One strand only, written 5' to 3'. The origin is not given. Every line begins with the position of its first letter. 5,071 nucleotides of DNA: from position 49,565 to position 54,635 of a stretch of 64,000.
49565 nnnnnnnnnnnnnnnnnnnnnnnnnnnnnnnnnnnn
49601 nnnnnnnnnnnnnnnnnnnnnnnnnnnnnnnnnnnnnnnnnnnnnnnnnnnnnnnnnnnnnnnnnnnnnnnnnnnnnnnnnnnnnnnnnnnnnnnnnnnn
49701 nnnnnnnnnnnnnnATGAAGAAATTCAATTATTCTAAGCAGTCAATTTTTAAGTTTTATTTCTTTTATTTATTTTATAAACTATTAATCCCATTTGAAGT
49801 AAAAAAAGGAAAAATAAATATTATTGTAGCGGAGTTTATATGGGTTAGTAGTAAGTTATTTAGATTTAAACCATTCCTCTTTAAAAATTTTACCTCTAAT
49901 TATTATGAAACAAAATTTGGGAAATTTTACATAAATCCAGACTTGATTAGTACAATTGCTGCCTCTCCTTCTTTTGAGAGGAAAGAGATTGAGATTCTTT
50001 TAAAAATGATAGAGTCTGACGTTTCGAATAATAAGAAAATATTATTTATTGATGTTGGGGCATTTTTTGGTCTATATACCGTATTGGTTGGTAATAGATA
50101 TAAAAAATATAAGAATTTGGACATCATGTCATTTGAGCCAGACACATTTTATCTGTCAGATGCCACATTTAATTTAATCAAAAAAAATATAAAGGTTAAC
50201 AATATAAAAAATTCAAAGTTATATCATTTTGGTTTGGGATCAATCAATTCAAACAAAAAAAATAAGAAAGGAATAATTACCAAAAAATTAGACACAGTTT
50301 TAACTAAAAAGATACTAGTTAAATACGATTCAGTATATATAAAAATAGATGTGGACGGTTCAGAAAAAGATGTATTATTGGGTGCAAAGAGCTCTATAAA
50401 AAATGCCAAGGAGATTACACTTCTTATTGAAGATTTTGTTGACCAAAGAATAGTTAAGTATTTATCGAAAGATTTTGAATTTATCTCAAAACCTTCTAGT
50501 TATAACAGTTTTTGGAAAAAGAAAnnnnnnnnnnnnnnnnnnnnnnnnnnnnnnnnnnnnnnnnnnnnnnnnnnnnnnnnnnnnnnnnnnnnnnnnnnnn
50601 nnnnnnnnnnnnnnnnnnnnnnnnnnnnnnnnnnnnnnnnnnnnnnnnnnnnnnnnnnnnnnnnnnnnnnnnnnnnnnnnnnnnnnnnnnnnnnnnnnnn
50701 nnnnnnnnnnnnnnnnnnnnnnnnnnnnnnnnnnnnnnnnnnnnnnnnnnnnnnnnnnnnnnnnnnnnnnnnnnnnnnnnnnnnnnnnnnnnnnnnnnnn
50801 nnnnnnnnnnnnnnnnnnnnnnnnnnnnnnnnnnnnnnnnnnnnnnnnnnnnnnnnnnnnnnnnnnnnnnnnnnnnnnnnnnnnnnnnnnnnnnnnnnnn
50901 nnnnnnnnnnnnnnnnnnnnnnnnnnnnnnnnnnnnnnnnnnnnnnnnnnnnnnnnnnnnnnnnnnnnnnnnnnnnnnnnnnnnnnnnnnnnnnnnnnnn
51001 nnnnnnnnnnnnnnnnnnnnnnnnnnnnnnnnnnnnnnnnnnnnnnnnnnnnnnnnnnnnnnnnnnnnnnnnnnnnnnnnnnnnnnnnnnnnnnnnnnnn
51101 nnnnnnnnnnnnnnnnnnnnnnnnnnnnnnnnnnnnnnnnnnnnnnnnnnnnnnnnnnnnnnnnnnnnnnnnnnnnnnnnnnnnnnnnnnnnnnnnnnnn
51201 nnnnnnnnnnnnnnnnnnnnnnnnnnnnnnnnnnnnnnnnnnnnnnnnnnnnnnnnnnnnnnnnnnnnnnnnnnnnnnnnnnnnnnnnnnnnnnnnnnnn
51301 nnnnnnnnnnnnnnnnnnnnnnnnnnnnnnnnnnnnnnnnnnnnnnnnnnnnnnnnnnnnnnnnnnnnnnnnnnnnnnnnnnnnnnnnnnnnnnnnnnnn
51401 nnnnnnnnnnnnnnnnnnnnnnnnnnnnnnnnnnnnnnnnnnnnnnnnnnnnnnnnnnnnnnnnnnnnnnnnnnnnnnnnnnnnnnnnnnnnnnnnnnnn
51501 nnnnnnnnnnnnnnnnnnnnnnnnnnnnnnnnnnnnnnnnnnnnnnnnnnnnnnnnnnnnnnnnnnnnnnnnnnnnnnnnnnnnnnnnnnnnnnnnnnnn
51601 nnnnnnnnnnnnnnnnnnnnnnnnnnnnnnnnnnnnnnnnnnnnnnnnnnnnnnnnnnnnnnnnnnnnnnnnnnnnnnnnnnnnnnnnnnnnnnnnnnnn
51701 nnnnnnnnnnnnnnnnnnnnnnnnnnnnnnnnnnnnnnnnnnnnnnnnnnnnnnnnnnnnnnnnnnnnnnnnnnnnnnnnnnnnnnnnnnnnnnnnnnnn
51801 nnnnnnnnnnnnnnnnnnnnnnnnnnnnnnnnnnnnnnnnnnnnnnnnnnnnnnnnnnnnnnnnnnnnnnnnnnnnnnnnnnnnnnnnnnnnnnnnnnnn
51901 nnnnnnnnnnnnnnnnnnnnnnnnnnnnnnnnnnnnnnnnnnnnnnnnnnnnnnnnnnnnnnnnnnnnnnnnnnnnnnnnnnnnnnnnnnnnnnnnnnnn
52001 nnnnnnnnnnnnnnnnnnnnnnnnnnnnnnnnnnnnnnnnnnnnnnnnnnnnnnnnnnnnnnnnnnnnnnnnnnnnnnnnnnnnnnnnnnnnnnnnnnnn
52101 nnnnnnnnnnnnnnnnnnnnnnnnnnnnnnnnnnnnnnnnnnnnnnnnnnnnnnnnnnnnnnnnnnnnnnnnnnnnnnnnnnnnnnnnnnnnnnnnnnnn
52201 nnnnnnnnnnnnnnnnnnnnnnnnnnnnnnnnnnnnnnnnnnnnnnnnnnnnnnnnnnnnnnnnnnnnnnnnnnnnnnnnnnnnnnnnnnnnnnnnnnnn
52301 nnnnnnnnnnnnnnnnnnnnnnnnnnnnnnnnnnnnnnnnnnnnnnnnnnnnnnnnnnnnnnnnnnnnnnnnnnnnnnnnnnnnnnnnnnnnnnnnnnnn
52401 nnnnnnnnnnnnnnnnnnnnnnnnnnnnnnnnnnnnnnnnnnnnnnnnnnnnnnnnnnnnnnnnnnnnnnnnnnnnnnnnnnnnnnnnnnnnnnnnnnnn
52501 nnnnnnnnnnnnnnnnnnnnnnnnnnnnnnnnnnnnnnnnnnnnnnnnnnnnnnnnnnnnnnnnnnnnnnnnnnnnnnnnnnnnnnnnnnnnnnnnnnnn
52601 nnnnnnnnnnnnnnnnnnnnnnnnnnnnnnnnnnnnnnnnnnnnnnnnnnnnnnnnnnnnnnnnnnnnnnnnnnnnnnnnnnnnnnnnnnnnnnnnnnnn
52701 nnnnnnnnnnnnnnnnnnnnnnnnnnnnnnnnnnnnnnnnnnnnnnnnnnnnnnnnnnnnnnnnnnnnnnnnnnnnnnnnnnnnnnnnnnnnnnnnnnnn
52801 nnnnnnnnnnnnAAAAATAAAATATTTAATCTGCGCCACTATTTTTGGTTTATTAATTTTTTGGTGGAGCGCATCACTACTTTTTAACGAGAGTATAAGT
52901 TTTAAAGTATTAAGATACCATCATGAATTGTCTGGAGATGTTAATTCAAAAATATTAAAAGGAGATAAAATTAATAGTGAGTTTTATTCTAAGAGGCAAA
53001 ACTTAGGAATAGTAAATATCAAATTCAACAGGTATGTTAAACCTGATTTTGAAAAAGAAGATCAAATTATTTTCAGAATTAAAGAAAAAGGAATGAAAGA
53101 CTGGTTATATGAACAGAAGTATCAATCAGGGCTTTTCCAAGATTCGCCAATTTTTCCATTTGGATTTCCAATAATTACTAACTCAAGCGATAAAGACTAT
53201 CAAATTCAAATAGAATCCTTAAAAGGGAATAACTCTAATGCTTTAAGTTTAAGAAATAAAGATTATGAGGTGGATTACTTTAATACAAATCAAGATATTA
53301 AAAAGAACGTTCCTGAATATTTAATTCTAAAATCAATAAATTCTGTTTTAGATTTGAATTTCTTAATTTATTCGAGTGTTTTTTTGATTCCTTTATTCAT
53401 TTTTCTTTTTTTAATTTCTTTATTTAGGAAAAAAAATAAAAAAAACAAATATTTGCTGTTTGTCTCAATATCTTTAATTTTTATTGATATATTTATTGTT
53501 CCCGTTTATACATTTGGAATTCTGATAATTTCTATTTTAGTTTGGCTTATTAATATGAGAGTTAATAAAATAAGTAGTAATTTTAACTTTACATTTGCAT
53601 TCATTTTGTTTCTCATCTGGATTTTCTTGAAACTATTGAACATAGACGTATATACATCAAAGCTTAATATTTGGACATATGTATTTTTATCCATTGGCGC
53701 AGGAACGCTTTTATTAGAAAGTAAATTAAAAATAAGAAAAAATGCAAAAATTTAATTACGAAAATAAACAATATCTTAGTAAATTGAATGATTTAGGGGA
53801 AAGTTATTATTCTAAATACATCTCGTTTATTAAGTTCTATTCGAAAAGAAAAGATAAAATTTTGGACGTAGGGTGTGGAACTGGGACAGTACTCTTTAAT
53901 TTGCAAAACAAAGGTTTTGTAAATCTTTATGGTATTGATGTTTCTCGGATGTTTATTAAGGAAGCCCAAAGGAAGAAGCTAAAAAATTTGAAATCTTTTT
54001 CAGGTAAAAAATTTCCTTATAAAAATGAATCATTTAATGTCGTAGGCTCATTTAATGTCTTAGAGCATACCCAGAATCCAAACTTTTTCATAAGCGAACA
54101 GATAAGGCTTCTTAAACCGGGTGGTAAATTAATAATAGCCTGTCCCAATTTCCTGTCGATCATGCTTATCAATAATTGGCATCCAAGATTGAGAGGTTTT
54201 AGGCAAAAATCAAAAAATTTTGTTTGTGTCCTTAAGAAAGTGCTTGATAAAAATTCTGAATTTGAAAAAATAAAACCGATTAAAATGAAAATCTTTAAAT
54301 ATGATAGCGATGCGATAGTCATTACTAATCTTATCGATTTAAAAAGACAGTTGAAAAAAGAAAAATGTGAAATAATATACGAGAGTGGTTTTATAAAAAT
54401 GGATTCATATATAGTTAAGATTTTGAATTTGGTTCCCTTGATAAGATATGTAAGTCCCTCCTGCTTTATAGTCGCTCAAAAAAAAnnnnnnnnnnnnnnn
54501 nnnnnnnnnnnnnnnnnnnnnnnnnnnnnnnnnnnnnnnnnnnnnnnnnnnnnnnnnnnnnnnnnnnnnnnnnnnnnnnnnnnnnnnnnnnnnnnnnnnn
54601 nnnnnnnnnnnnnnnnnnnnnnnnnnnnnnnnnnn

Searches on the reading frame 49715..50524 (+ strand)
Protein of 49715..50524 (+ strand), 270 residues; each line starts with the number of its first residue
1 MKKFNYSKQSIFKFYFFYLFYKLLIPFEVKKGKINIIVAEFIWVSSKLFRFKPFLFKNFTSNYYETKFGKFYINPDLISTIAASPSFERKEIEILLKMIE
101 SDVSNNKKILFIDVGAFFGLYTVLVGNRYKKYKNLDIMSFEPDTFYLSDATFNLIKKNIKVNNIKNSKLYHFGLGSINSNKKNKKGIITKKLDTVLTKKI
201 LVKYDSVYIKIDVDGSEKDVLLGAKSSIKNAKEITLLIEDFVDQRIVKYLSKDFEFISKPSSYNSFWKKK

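Call 11: search_protein_families(library=pfam, proteins=[window:49715-50524:+], max_evalue=0.0001)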
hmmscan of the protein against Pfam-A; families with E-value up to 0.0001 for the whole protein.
window:49715-50524:+ (270 aa): 1 family
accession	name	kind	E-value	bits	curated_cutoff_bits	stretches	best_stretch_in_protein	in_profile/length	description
PF05050.19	Methyltransf_21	-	2.5e-05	24.9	22.7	0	173-239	88-147/173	Methyltransferase FkbM domain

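Call 17: search_protein_families(library=ncbifam, proteins=[window:49715-50524:+], max_evalue=0.00001)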
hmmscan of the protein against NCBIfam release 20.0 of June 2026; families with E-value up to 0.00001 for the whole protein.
window:49715-50524:+ (270 aa): 1 family
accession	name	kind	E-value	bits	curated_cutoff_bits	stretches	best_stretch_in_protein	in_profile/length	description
TIGR01444.1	fkbM_fam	subfamily_domain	1.3e-11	45.1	37.7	1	111-234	2-137/143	FkbM family methyltransferase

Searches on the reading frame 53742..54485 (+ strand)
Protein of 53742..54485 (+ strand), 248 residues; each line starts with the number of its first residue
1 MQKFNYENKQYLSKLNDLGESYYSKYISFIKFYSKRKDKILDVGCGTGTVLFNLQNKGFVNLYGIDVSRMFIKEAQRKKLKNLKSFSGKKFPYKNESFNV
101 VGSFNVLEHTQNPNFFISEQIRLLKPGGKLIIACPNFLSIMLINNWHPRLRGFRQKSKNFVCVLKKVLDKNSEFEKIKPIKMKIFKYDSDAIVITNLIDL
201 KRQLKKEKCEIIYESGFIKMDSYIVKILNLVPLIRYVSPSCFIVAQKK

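Call 11: search_protein_families(library=pfam, proteins=[window:53742-54485:+], max_evalue=0.0001)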
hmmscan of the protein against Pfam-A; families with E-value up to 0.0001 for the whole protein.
window:53742-54485:+ (248 aa): 11 families
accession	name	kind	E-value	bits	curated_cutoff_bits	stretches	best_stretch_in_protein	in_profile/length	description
PF13489.12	Methyltransf_23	-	4.6e-19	69.2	27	1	23-149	9-136/164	Methyltransferase domain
PF08241.18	Methyltransf_11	-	2.1e-18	67.2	21.2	1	41-132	1-95/95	Methyltransferase domain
PF08242.18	Methyltransf_12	-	2.8e-15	57.3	30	1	41-130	1-98/98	Methyltransferase domain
PF13847.12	Methyltransf_31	-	7.7e-15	55.3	27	1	35-143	2-114/145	Methyltransferase domain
PF13649.12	Methyltransf_25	-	7.9e-15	55.8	27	1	40-128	1-97/97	Methyltransferase domain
PF07021.18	MetW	-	1.9e-09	37.9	21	1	35-137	12-112/193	Methionine biosynthesis protein MetW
PF01209.24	Ubie_methyltran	-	1.2e-06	28.6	20.1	1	34-132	45-151/233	ubiE/COQ5 methyltransferase family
PF08003.17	Methyltransf_9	-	2.8e-06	27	23.8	1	37-132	116-217/315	Protein of unknown function (DUF1698)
PF05219.18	DREV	-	1.1e-05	25.2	26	1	34-133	91-187/265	DREV methyltransferase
PF02353.26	CMAS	-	1.8e-05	24.6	27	1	31-134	57-166/273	Mycolic acid cyclopropane synthetase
PF03291.22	mRNA_G-N7_MeTrfase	-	7.1e-05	22.5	26.6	0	30-85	50-109/315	mRNA (guanine-N(7))-methyltransferase domain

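Call 17: search_protein_families(library=ncbifam, proteins=[window:53742-54485:+], max_evalue=0.00001)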
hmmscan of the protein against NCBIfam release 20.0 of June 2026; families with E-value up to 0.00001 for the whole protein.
window:53742-54485:+ (248 aa): 18 families
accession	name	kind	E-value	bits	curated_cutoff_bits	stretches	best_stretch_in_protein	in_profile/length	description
NF045667.1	MTase_DVU1556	equivalog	1.7e-16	60.3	155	1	25-133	13-120/213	DVU_1556 family methyltransferase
TIGR01983.1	UbiG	equivalog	1.6e-14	53.8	102.95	1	13-134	23-153/228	bifunctional 2-polyprenyl-6-hydroxyphenol methylase/3-demethylubiquinol 3-O-methyltransferase UbiG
TIGR04345.1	ovoA_Cterm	equivalog_domain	3.9e-12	46.2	170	1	7-78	11-82/242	putative 4-mercaptohistidine N1-methyltransferase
TIGR01934.1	MenG_MenH_UbiE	subfamily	2.9e-11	43.1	158.35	1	34-132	37-141/223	ubiquinone/menaquinone biosynthesis methyltransferase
NF043040.1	corrin_prot_MT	hypoth_equivalog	5.2e-11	42.4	180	1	30-133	35-148/216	corrinoid protein-associated methyltransferase CpaM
NF041537.1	ArsM_AhpD_UU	exception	2.1e-10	39.9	510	1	37-152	77-199/345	arsenite methyltransferase/AhpD domain selenoprotein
NF041536.1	ArsM_DUF2284_UU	exception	8e-10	37.6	575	1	33-134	73-182/459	arsenite methyltransferase/DUF2284 domain selenoprotein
NF001244.0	PRK00216.1-5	equivalog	3.6e-09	36.3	216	1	33-132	45-153/236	bifunctional demethylmenaquinone methyltransferase/2-methoxy-6-polyprenyl-1,4-benzoquinol methylase UbiE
TIGR02081.1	metW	equivalog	3.7e-09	36.4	189.5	1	36-137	13-112/194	methionine biosynthesis protein MetW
NF040539.1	AST_met_ArsM_2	exception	5.5e-09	36.2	240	1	34-133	54-164/262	putative arsinothricin biosynthesis methyltransferase ArsM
TIGR02072.1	BioC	equivalog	2.3e-08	34.1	184.95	1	35-133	33-133/244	malonyl-ACP O-methyltransferase BioC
NF011650.0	PRK15068.1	equivalog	3.2e-08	32.8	209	1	37-132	123-225/324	tRNA 5-methoxyuridine(34)/uridine 5-oxyacetic acid(34) synthase CmoB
NF047649.1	MTase_UXPK_star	exception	4.7e-08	32.4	460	1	38-134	79-183/283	methyltransferase/UXPK-star double selenoprotein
TIGR00452.1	TIGR00452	equivalog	5.9e-08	31.9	275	1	37-132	118-219/316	tRNA 5-methoxyuridine(34)/uridine 5-oxyacetic acid(34) synthase CmoB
NF001241.0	PRK00216.1-2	equivalog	7.8e-08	32.2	327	1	35-133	50-148/231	demethylmenaquinone methyltransferase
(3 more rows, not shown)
